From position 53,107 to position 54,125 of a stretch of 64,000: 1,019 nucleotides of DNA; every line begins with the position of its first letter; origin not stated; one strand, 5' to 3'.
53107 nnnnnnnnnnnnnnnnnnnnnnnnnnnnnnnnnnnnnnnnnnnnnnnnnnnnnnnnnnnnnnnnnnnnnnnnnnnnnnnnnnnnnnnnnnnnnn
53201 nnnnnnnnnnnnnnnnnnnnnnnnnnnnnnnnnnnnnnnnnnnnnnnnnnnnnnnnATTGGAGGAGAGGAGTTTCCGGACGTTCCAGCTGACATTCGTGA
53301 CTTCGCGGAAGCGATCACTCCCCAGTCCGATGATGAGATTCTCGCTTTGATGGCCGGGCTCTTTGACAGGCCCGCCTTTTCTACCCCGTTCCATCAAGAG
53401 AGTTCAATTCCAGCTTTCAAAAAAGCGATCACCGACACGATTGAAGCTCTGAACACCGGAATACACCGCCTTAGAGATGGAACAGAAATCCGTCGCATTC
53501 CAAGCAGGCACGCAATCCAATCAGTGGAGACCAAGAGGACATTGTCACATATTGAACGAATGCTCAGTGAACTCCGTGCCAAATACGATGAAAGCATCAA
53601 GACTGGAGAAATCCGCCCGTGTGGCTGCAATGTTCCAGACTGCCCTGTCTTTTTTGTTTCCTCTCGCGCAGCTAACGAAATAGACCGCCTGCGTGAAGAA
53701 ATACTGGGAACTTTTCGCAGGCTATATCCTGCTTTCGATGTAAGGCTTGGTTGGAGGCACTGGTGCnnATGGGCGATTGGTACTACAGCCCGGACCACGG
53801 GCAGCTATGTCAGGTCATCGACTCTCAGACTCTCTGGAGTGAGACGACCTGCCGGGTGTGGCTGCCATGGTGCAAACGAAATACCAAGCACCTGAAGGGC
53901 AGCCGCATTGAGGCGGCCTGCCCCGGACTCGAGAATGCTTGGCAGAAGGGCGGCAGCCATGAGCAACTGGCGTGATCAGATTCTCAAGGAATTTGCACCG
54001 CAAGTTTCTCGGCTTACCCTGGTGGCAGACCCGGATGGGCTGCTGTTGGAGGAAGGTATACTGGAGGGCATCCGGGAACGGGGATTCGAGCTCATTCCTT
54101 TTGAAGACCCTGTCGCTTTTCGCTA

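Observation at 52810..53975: Mrr-like nuclease-domain protein and a 68-aa ORF occupy the slot where BrxHII helicase is expected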

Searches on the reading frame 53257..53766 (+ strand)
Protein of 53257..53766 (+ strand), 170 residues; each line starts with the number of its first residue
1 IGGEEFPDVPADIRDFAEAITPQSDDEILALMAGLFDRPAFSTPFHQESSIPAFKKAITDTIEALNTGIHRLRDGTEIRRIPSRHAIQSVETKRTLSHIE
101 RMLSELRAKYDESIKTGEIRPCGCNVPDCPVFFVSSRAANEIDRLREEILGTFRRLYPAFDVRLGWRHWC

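Call 54: predict_structure(alignment_id=A5)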
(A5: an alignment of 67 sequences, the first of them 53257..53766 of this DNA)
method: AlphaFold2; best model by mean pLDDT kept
length: 170 residues; sequences in the alignment: 67
mean_pLDDT: 87.0   pTM: 0.79
mean pLDDT of the five models: 87.0, 86.9, 86.9, 84.6, 84.1
residues with pLDDT >= 90: 104; 70-90: 43; 50-70: 19; < 50: 4
segments of 3 or more residues with pLDDT < 50: 168-170
pLDDT, mean of each block of 10 residues (from residue 1): 64 64 87 92 91 92 92 79 92 97 98 96 84 93 97 95 65
secondary structure, 60 per line:
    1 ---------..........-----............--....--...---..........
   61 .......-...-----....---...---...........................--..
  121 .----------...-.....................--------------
elements in order: H10-19 H25-36 H39-42 H51-67 E69-71 E77-80 H90-116 E119-121 E132-134 H136-156

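Call 57: search_protein_representatives(protein=window:53257-53766:+)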
Query: 170 residues. Proteins with E-value up to 0.001 (for the whole library): 314; up to 1e-10: 147; up to 1e-30: 41. The best 150 are listed.
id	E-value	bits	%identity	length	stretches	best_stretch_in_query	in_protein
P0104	2.7e-56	206.5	59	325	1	2-166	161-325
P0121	4.1e-52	192.9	56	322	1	3-165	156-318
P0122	1.8e-51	190.7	57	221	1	3-161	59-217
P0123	3.3e-46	173.6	52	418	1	2-165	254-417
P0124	2.9e-44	167.3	48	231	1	2-164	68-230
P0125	7.2e-43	162.8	51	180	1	24-166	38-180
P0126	1.3e-42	161.9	52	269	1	24-166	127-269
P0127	1.0e-41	159.0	56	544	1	21-155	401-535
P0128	2.3e-41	157.9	51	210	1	6-156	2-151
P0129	5.1e-41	156.8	48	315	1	3-163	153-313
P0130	6.5e-41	156.4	51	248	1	1-164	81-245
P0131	1.4e-40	155.3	51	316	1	3-166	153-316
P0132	6.7e-40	153.1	52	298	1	24-166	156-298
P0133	7.9e-40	152.9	46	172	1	2-167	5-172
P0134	1.2e-39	152.3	44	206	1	2-166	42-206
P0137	2.9e-37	144.6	48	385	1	24-163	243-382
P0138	4.4e-37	143.9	50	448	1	2-157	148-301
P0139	1.9e-36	141.8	48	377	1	23-165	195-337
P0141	1.6e-35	138.8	49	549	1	24-163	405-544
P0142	3.7e-35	137.7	47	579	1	1-152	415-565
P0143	4.5e-35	137.4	44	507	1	2-164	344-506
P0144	7.6e-35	136.7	49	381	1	24-164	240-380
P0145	8.0e-35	136.6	46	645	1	18-164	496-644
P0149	1.1e-33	132.9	45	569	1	18-164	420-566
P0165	6.4e-30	120.6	41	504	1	6-164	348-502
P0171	1.8e-29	119.1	45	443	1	24-159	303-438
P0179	1.3e-27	113.1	44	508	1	23-164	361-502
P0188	1.3e-25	106.6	42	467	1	3-159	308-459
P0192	3.0e-24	102.2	42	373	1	24-167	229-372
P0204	5.2e-22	94.9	41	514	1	3-163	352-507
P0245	1.7e-12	63.9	37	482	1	23-162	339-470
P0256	2.6e-11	60.1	34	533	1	20-153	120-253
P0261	4.0e-11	59.5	33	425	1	22-155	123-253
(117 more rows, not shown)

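Call 58: search_protein_families(library=pfam, proteins=[P0123, P0127, P0141, P0142, P0143, P0145, P0149, P0165, P0179, P0204], max_evalue=0.01)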
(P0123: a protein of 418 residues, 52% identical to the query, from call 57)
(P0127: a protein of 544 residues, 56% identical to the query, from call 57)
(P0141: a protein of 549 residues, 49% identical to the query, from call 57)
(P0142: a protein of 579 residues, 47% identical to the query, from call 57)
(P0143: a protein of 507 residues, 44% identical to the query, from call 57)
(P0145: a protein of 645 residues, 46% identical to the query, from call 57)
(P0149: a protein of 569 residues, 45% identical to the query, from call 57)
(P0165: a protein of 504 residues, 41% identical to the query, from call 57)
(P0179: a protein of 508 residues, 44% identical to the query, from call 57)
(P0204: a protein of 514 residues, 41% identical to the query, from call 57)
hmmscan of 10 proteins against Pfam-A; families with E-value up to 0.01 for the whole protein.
P0123 (418 aa): 1 family
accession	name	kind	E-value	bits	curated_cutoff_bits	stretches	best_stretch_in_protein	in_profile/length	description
PF04471.18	Mrr_cat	-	0.0026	18.3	21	1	118-210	3-90/115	Restriction endonuclease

P0127 (544 aa): 2 families
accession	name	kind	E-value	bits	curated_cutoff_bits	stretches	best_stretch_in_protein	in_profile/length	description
PF12737.12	Mating_C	-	0.002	17.9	22.5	0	113-236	198-322/409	C-terminal domain of homeodomain 1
PF09661.15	DUF2398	-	0.0067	16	26.9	1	356-396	189-227/363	Protein of unknown function (DUF2398)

P0141 (549 aa): 0 families

P0142 (579 aa): 0 families

P0143 (507 aa): 0 families

P0145 (645 aa): 1 family
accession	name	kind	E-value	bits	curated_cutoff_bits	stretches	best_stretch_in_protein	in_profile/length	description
PF01048.26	PNP_UDP_1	-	5.5e-17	62.4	25.1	1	206-445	2-203/233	Phosphorylase superfamily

P0149 (569 aa): 1 family
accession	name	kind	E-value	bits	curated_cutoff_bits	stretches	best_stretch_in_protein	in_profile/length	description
PF01048.26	PNP_UDP_1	-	3.6e-12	46.6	25.1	1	189-393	64-217/233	Phosphorylase superfamily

P0165 (504 aa): 0 families

P0179 (508 aa): 1 family
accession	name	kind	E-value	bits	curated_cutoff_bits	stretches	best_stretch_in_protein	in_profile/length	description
PF12770.12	CHAT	-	3.6e-06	27.1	24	1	162-328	82-271/289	CHAT domain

P0204 (514 aa): 18 families
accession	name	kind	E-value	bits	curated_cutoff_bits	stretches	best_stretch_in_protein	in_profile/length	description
PF13424.12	TPR_12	-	6.8e-19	68.3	30.1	3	108-173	5-74/77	Tetratricopeptide repeat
PF00515.34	TPR_1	-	1.5e-18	66.1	27.8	2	30-63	1-34/34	Tetratricopeptide repeat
PF13176.12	TPR_7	-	6.4e-15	54.4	27.9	2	147-173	2-28/36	Tetratricopeptide repeat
PF07719.23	TPR_2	-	7.1e-14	51.2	27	2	146-172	3-29/34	Tetratricopeptide repeat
PF13181.12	TPR_8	-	1.6e-11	43.8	25.7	1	150-173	7-30/34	Tetratricopeptide repeat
PF13428.12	TPR_14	-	9.6e-11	41.7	23.5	2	146-172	3-29/44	Tetratricopeptide repeat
PF13432.12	TPR_16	-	5.9e-10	39.9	32.7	2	117-171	8-58/65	Tetratricopeptide repeat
PF13374.12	TPR_10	-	6.4e-10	39.2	27.5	2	150-173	8-31/42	Tetratricopeptide repeat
PF07720.18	TPR_3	-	4.3e-07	30.3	20.7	0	147-167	4-24/34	Tetratricopeptide repeat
PF14559.12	TPR_19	-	1.6e-05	25.5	25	1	125-171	3-52/68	Tetratricopeptide repeat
PF17874.7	TPR_MalT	-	2.5e-05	24.2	45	0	37-96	8-68/336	MalT-like TPR region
PF24575.1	TPR_Slam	-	0.00015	22.6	35.2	0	29-82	46-99/104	Surface lipoprotein assembly modifier, N-terminal TPR repeats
PF24885.1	TPR_NPHP3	-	0.0005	20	100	0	25-94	136-209/239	Nephrocystin-3 TPR domain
PF12895.13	ANAPC3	-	0.001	19.7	27.2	0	43-130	2-80/82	Anaphase-promoting complex, cyclosome, subunit 3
PF04733.20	Coatomer_E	-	0.0011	18.9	21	0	112-172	169-229/290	Coatomer epsilon subunit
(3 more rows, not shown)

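Call 59: fold_search(model_id=the predicted structure, library=pdb)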
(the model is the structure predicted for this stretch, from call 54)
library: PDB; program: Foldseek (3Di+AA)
matches with E <= 10: 467; with E <= 0.001: 0
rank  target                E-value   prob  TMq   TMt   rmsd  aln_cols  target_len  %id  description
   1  2bc5_A                2.0e-01  0.25  0.26  0.35  10.1       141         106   12  Crystal structure of E. coli cytochrome b562 with engineered c-type heme linkages (released 2006-09-26)
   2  8sjh_A                2.3e-01  0.75  0.35  0.52   9.5       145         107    9  Zn-Bound Structure of Computationally Designed Homotrimer TP1 (released 2023-07-05)
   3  7lr5_A                3.2e-01  0.57  0.34  0.50  10.0       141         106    9  Ni-bound crystal structure of the engineered cyt cb562 variant, DiCyt2, crystallized in the presence of Ni(II) (M1) an (released 2022-02-23)
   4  7bml_C                4.0e-01  0.15  0.26  0.27  13.2       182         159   11  Crystal structure of outer surface protein C (OspC) from Borrelia burgdorferi (released 2021-02-10)
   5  6m4u_F                4.3e-01  0.57  0.35  0.52   5.8       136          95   11  Crystal structure of FKBP-FRB T2098L mutant in complex with rapamycin (released 2020-08-26)
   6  6dyf_A                4.6e-01  0.47  0.34  0.50   9.8       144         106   10  Cu(II)-bound structure of the engineered cyt cb562 variant, CH3Y (released 2019-04-24)
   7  8j5k_Q                4.8e-01  0.51  0.37  0.42   7.4       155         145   12  Structural insights into photosystem II supercomplex and trimeric FCP antennae of a centric diatom Cyclotella meneghin (released 2023-12-20)
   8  3tol_A                5.1e-01  0.57  0.36  0.53   7.1       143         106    8  Crystal structure of an engineered cytochrome cb562 that forms 1D, Zn-mediated coordination polymers (released 2012-07-04)
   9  6dy8_A                5.4e-01  0.54  0.36  0.53   8.7       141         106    9  Mn(II)-bound structure of the engineered cyt cb562 variant, CH2EY (released 2019-04-24)
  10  3nmj_B                5.7e-01  0.57  0.36  0.55   7.3       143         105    9  Crystal structure of a nickel mediated dimer for the phenanthroline-modified cytochrome cb562 variant, MBP-Phen2 (released 2010-11-24)
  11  5l31_C                5.7e-01  0.16  0.26  0.37   8.1       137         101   11  Crystal structure of an engineered metal-free RIDC1 variant containing five disulfide bonds. (released 2016-11-09)
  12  6wz7_A                6.1e-01  0.54  0.36  0.54   7.3       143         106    8  Mn-bound structure of a TriCyt3 variant (released 2020-09-16)
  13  3u8p_A                6.1e-01  0.12  0.25  0.15  10.9       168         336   14  Cytochrome b562 integral fusion with EGFP (released 2012-08-29)
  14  9jg7_A                6.9e-01  0.44  0.35  0.53   9.7       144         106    9  Artificial serine-dependent beta-lactamase, S2 (released 2025-09-10)
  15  8drd_A                6.9e-01  0.14  0.25  0.33   8.7       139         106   11  Ni(II)-bound B2 dimer (H60/H100/H104) (released 2022-10-12)
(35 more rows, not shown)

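Call 60: search_protein_families(library=pfam, proteins=[P0137, P0139, P0144, P0171, P0188, P0245, P0256, P0261, P0138, P0192], max_evalue=0.01)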
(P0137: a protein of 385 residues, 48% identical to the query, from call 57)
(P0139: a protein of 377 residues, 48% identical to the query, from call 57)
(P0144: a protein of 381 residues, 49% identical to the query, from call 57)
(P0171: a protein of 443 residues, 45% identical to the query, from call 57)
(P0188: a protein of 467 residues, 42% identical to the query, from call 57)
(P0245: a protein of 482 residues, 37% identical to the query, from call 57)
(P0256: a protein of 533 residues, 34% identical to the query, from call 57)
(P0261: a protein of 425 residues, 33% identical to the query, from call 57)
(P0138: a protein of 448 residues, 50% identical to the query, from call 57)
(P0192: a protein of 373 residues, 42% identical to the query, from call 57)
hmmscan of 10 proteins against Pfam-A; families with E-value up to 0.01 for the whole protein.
P0137 (385 aa): 0 families

P0139 (377 aa): 0 families

P0144 (381 aa): 0 families

P0171 (443 aa): 0 families

P0188 (467 aa): 0 families

P0245 (482 aa): 1 family
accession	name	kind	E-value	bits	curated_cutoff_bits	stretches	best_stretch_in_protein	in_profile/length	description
PF01048.26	PNP_UDP_1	-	3.6e-20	72.8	25.1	1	55-317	2-231/233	Phosphorylase superfamily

P0256 (533 aa): 4 families
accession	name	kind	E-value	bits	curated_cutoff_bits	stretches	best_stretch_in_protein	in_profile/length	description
PF02518.31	HATPase_c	-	2.3e-18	67.1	26.4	1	413-524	2-109/111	Histidine kinase-, DNA gyrase B-, and HSP90-like ATPase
PF13581.12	HATPase_c_2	-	0.0001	22.8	27.4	1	425-503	40-112/127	Histidine kinase-like ATPase domain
PF24984.1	HEAT_EF3_GNC1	-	0.0019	19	27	0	370-390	4-24/91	Elongation factor 3/GNC1 HEAT repeat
PF00512.31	HisKA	-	0.0088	16.5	26.9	0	302-356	3-57/66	His Kinase A (phospho-acceptor) domain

P0261 (425 aa): 0 families

P0138 (448 aa): 1 family
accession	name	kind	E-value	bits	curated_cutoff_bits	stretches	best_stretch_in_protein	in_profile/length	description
PF04471.18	Mrr_cat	-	0.00057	20.4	21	1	15-115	3-101/115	Restriction endonuclease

P0192 (373 aa): 0 families
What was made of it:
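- Closest known: Lamassu LmuA. Same: The same logic applies: a conserved C-terminal module combined with exchangeable effector domains (calls 58, 60).
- The C-terminal domain is swapped among different output or input modules (calls 57, 58, 60). In sister architectures the same C-terminal domain is joined to clear effectors (PNP_UDP_1, CHAT), which places the nuclease-fold domain in the effector position (calls 58, 60).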

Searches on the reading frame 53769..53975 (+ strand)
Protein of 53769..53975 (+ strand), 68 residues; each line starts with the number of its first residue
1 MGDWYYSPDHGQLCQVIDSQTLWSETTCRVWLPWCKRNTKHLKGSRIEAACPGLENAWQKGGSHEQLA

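Call 5: search_protein_families(library=pfam, proteins=[window:53769-53975:+], max_evalue=0.01)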
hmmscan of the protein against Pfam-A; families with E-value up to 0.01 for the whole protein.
window:53769-53975:+ (68 aa): 0 families

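Call 6: search_protein_families(library=padloc, proteins=[window:53769-53975:+], max_evalue=0.01)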
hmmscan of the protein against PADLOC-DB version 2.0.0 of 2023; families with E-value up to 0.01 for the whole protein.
window:53769-53975:+ (68 aa): 1 family
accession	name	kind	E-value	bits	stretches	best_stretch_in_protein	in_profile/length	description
PDLC02500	BrxHI|BrxHII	-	9.8e-09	32.3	1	2-35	5-38/933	BrxHI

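Call 31: search_protein_families(library=ncbifam, proteins=[window:53769-53975:+], max_evalue=0.01)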
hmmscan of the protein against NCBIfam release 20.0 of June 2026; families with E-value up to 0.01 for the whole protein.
window:53769-53975:+ (68 aa): 0 families
